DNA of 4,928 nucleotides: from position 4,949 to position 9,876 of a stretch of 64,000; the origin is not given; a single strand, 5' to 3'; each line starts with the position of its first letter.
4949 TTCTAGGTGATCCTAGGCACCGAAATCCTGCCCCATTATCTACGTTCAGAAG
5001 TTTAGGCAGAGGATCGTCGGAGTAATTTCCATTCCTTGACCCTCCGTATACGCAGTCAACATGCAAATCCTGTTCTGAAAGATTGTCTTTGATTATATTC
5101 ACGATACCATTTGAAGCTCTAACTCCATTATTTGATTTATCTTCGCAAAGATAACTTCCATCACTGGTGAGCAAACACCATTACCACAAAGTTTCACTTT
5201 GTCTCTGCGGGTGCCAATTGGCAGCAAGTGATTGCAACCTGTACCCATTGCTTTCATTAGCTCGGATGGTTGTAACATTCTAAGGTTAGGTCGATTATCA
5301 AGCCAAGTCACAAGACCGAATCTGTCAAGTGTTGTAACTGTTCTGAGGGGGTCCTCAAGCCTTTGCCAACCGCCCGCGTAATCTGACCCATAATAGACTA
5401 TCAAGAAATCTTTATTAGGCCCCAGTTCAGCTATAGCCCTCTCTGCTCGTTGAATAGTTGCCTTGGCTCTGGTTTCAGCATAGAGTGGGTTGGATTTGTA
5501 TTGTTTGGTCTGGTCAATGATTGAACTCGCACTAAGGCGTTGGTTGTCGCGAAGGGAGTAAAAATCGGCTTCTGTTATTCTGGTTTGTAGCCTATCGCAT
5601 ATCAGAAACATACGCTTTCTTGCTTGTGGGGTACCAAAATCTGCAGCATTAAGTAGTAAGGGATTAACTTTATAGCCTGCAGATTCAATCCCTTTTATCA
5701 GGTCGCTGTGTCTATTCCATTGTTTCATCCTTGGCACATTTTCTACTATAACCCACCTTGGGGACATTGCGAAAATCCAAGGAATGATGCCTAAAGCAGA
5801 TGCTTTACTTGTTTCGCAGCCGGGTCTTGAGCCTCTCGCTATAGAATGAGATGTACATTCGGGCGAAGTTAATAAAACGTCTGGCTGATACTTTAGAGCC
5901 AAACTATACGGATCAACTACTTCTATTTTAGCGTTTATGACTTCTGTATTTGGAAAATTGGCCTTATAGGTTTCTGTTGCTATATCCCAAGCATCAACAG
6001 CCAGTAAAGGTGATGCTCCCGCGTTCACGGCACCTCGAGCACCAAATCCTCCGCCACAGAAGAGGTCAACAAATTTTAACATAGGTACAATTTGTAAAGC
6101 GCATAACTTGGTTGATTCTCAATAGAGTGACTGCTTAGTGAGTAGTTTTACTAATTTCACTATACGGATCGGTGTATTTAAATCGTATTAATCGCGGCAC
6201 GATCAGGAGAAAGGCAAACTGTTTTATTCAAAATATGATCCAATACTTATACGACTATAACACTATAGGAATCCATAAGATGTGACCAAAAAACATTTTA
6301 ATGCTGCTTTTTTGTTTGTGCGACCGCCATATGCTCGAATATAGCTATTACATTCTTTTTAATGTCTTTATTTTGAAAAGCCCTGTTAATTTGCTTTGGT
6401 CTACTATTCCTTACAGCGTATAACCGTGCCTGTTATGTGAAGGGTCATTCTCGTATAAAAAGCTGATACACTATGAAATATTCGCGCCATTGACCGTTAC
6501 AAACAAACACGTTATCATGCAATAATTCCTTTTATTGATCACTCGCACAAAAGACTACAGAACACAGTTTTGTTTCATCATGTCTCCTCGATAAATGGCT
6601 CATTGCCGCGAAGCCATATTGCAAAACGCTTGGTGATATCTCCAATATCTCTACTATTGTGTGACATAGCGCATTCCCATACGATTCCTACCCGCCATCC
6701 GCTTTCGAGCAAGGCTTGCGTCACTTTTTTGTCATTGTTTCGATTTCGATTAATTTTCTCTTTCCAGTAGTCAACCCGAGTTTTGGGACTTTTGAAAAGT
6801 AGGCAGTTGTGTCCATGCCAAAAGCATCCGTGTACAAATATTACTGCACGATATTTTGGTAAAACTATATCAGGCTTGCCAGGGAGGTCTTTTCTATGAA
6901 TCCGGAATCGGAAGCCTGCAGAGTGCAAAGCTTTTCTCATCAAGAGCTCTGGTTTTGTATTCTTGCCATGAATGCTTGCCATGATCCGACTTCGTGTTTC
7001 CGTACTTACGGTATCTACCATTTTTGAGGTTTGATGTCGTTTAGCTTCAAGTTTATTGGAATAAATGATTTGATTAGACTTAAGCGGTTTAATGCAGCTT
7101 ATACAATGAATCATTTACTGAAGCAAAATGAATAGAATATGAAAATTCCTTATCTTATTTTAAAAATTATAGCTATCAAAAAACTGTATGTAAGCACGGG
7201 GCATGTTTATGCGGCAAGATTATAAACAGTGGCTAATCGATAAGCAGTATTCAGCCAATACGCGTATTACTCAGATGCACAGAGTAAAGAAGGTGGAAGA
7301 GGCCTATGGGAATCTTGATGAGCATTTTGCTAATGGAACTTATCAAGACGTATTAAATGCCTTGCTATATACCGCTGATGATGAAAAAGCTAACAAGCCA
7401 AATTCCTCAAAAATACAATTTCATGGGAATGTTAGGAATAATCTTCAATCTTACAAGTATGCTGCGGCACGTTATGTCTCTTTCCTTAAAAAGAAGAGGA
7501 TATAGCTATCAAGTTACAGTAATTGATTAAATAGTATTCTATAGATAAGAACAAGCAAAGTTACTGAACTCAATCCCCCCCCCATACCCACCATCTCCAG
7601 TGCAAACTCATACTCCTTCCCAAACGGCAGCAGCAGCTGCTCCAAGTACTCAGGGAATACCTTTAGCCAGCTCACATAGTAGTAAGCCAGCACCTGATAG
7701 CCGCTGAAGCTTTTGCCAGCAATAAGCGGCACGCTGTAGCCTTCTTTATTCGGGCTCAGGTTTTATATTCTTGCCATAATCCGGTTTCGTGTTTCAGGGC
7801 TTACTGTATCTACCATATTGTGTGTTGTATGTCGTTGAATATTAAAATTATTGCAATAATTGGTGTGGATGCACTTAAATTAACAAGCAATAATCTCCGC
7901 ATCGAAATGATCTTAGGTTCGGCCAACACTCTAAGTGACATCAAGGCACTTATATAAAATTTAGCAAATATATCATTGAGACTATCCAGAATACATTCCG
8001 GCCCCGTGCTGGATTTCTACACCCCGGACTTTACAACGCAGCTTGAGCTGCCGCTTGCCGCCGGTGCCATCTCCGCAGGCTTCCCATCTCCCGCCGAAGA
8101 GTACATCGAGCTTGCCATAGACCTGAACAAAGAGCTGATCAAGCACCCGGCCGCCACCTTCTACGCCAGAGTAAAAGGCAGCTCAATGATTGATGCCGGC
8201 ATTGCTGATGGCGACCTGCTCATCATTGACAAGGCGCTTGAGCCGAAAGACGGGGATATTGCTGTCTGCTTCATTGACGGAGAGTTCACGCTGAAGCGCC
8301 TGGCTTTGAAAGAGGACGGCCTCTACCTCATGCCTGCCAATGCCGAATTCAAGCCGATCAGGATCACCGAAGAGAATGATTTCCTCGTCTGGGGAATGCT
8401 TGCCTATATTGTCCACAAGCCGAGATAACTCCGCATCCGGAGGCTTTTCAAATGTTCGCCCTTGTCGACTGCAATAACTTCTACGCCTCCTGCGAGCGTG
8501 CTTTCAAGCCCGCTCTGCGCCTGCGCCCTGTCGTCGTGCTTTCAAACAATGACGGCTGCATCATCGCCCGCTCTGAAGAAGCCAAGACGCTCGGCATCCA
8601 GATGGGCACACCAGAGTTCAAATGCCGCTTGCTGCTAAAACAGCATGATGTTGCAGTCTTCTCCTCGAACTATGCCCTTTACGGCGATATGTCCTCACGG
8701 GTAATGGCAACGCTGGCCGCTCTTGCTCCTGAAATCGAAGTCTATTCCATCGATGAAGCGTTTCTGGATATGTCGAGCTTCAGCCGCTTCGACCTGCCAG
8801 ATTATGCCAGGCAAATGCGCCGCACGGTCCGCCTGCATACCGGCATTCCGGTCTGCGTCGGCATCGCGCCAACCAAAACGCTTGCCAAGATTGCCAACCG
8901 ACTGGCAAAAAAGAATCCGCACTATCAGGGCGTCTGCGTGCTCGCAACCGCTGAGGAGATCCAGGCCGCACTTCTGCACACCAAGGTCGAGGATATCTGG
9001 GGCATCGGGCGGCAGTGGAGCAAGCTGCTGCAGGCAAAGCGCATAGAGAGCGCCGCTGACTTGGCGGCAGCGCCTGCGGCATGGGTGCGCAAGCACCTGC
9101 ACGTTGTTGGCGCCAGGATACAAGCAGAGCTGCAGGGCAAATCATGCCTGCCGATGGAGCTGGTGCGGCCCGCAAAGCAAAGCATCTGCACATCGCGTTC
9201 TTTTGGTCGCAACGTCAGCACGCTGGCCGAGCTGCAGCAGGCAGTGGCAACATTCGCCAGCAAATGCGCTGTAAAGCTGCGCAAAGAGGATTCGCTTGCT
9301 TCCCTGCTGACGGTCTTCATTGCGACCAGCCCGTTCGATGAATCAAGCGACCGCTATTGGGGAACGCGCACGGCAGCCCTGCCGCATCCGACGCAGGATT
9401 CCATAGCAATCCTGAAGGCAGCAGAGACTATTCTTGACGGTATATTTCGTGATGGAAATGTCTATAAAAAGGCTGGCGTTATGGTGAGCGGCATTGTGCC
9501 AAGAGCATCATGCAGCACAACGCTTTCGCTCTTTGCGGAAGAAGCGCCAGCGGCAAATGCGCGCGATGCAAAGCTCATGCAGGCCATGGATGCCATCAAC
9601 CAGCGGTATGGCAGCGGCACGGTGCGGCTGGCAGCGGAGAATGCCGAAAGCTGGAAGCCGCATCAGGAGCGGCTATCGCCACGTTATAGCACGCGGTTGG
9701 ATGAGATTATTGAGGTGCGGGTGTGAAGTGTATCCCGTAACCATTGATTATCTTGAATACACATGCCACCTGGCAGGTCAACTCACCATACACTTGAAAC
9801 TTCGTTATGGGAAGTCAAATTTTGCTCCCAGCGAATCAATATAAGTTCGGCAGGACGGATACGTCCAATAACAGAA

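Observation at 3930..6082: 5mC methyltransferase translationally coupled to a 5mC-dependent restriction endonuclease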

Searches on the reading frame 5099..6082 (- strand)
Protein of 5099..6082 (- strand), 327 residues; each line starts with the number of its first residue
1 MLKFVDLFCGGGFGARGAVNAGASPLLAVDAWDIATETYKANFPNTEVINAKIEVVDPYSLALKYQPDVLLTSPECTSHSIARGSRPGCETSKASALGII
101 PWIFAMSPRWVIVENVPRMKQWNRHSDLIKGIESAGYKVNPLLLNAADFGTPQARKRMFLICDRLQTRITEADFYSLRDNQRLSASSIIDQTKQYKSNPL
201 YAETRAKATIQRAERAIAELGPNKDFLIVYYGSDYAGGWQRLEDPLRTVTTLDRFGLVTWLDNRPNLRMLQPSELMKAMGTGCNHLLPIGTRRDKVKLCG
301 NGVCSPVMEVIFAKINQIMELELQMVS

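Call 6: search_protein_families(library=pfam, proteins=[window:5099-6082:-], max_evalue=0.01)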
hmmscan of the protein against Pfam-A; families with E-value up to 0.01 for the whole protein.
window:5099-6082:- (327 aa): 1 family
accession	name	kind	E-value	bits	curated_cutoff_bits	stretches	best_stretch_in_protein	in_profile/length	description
PF00145.23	DNA_methylase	-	2.5e-34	119.6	22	1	2-316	1-323/324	C-5 cytosine-specific DNA methylase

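Call 7: search_protein_families(library=ncbifam, proteins=[window:5099-6082:-], max_evalue=0.01)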
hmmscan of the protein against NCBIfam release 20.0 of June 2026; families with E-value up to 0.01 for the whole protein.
window:5099-6082:- (327 aa): 1 family
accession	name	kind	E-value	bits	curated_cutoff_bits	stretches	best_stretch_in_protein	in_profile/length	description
TIGR00675.1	dcm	superfamily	6e-27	95.1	100.65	1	4-315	1-329/329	DNA (cytosine-5-)-methyltransferase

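Call 8: search_protein_families(library=padloc, proteins=[window:5099-6082:-], max_evalue=0.01)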
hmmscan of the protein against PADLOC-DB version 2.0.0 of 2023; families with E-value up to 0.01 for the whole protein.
window:5099-6082:- (327 aa): 52 families (the best 25 are shown)
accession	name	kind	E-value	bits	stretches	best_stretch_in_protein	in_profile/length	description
PDLC02654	DrmMII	-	1.3e-68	229.6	1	3-313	5-316/322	DrmMII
PDLC03378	MTase_II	-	4.4e-36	122.9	1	2-321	3-332/344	Type II methyltransferase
PDLC03234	MTase_II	-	3.2e-34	116.8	1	2-193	5-204/375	Type II methyltransferase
PDLC03272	MTase_II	-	1.4e-26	91.6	1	1-322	74-393/407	Type II methyltransferase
PDLC03270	MTase_II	-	1.3e-25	88.1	1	3-167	2-165/309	Type II methyltransferase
PDLC00033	DruM2|DruM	-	1.7e-25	88.1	1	2-166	22-193/368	DNA cytosine methylase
PDLC03326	MTase_II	-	1.9e-23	81.3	1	4-171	7-183/412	Type II methyltransferase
PDLC00027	DruM2|DruM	-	1.4e-21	75.2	1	2-164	12-172/361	DNA cytosine methylase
PDLC00026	DruM2|DruM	-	3.6e-20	70.8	1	3-167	6-171/336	DNA cytosine methylase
PDLC03712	oMTase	-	1.2e-17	61.8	1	3-162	228-391/537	orphan methyltransferase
PDLC03343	MTase_II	-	2.2e-17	61.1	1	3-162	7-166/462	Type II methyltransferase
PDLC00031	DruM2|DruM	-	6.1e-16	56.5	1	3-164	13-172/361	DNA cytosine methylase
PDLC03237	MTase_II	-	7.3e-16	55.3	1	4-164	796-969/1036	Type II methyltransferase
PDLC02650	DrmMII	-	1.6e-13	48.3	2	3-116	10-133/435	DrmMII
PDLC02648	DrmMII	-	4.8e-13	46.7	2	105-165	155-227/468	DrmMII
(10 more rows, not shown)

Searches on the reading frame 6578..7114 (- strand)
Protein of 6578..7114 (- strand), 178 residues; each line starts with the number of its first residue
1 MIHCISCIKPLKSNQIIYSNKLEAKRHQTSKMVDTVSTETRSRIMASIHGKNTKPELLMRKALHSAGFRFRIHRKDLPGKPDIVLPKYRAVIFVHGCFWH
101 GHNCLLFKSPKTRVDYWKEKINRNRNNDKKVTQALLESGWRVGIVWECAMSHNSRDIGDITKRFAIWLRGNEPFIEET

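Call 6: search_protein_families(library=pfam, proteins=[window:6578-7114:-], max_evalue=0.01)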
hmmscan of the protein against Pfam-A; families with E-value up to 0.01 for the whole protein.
window:6578-7114:- (178 aa): 1 family
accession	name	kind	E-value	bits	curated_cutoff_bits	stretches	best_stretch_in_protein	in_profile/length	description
PF03852.21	Vsr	-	2.4e-33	114.2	27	1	34-104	2-72/74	DNA mismatch endonuclease Vsr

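Call 7: search_protein_families(library=ncbifam, proteins=[window:6578-7114:-], max_evalue=0.01)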
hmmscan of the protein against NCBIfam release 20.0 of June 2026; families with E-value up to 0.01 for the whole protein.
window:6578-7114:- (178 aa): 1 family
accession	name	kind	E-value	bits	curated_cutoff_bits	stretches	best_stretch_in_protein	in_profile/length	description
TIGR00632.1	vsr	subfamily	7.2e-47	158.6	97.85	1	32-149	1-119/119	DNA mismatch endonuclease Vsr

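Call 8: search_protein_families(library=padloc, proteins=[window:6578-7114:-], max_evalue=0.01)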
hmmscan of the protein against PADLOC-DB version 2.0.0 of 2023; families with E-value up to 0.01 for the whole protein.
window:6578-7114:- (178 aa): 1 family
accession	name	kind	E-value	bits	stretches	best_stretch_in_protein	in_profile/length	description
PDLC03397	Vsr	-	2.9e-36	122.9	1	32-171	1-141/156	Type II nicking endonuclease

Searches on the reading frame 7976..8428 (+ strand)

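Call 6: search_protein_families(library=pfam, proteins=[window:7976-8428:+], max_evalue=0.01)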
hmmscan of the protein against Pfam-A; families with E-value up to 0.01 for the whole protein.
window:7976-8428:+ (150 aa): 1 family
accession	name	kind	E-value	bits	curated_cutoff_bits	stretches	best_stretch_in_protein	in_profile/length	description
PF00717.28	Peptidase_S24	-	3.5e-29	101.3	23.3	1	27-140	2-113/116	Peptidase S24-like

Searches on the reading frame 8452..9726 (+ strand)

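Call 6: search_protein_families(library=pfam, proteins=[window:8452-9726:+], max_evalue=0.01)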
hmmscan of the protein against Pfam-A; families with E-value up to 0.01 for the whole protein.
window:8452-9726:+ (424 aa): 3 families
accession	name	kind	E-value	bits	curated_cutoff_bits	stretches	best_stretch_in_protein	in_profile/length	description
PF00817.25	IMS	-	1.7e-38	132.3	23.2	1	5-149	1-147/148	impB/mucB/samB family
PF11799.13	IMS_C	-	2.7e-24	86.1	20.7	1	242-357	1-108/109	impB/mucB/samB family C-terminal domain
PF13438.11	DUF4113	-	6e-21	74.7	24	1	374-422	2-51/51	Domain of unknown function (DUF4113)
